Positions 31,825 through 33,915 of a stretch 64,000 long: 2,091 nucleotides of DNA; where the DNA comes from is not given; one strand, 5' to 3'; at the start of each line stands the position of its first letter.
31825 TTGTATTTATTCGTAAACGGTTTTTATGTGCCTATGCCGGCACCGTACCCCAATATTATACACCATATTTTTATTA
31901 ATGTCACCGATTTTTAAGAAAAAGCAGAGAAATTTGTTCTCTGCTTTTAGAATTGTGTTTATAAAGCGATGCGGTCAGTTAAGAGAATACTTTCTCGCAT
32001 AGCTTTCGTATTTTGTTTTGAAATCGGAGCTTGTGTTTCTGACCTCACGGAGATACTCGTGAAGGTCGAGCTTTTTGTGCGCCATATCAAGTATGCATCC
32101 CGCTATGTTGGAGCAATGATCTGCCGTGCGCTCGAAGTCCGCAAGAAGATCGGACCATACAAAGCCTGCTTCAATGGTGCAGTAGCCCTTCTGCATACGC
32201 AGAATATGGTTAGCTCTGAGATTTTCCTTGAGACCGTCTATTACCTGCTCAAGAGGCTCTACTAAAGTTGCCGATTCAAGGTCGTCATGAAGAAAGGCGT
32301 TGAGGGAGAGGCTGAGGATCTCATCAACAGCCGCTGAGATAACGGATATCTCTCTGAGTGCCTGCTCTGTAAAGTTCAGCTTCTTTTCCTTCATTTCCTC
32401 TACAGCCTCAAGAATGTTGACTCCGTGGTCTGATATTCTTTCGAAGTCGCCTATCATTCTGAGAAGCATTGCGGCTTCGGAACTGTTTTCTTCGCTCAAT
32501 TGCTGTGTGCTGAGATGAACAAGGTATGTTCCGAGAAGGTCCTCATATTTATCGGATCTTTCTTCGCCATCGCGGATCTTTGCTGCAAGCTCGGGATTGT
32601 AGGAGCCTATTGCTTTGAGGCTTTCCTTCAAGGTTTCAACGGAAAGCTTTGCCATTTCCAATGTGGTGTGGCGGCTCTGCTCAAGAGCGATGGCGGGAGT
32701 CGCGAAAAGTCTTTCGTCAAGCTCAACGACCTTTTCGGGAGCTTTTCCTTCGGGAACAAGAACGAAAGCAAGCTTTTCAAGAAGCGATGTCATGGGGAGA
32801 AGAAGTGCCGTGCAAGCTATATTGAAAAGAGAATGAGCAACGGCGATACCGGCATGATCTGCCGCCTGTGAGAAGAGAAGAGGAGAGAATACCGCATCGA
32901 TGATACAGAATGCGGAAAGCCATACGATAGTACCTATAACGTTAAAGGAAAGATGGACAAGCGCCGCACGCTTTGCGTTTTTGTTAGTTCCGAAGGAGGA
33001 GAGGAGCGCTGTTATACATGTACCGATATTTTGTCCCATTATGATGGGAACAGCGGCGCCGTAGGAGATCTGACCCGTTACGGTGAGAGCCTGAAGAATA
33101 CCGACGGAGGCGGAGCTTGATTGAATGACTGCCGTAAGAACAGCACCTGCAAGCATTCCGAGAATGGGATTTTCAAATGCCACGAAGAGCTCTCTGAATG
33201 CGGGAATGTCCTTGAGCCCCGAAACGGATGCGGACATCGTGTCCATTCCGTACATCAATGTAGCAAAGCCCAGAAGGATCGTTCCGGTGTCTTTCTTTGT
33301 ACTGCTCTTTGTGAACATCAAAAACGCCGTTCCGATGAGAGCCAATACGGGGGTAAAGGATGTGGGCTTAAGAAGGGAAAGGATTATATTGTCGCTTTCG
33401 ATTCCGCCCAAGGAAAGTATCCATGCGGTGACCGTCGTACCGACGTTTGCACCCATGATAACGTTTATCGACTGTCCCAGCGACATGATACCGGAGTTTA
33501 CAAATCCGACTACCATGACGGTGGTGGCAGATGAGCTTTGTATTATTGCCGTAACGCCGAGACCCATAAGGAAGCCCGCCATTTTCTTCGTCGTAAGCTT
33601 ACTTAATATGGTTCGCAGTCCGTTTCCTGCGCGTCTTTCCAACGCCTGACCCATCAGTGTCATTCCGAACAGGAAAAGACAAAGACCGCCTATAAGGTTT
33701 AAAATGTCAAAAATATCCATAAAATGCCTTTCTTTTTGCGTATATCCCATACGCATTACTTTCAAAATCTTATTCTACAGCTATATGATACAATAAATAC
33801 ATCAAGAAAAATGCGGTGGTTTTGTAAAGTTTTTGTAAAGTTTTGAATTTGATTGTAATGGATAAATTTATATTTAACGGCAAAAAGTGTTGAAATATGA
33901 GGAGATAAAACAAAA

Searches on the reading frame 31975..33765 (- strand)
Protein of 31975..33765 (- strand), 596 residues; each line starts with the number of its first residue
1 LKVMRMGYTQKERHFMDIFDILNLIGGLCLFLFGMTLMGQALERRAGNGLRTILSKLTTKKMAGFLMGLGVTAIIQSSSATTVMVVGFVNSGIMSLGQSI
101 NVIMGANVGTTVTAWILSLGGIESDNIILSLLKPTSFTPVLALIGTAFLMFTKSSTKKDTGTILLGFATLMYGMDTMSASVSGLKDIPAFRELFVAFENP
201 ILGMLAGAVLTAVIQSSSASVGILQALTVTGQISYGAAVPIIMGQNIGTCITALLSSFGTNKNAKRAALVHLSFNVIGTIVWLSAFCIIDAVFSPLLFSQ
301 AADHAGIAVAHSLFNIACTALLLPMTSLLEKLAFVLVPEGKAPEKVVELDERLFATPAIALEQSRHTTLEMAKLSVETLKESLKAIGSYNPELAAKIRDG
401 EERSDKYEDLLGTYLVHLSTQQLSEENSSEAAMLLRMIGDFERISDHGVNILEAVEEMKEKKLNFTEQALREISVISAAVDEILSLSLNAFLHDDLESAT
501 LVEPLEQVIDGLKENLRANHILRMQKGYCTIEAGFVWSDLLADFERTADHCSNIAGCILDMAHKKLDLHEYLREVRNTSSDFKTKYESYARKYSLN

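Call 65: search_protein_families(library=ncbifam, proteins=[window:31975-33765:-], max_evalue=1e-10)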
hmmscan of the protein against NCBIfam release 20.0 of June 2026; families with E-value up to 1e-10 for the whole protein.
window:31975-33765:- (596 aa): 4 families
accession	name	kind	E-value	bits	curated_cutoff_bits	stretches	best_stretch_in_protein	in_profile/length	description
TIGR00704.1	NaPi_cotrn_rel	hypoth_equivalog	5.8e-64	216.7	210.1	1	21-338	4-306/308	Na/Pi-cotransporter II-related protein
NF037997.1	Na_Pi_symport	subfamily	2.7e-56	191.2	50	1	29-332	6-293/294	Na/Pi symporter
TIGR01013.1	2a58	subfamily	1.9e-22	79.8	306.15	0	202-338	107-415/456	sodium-dependent inorganic phosphate transporter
TIGR02135.1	phoU_full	equivalog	4.9e-21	75.3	130.25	1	361-559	7-204/212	phosphate signaling complex protein PhoU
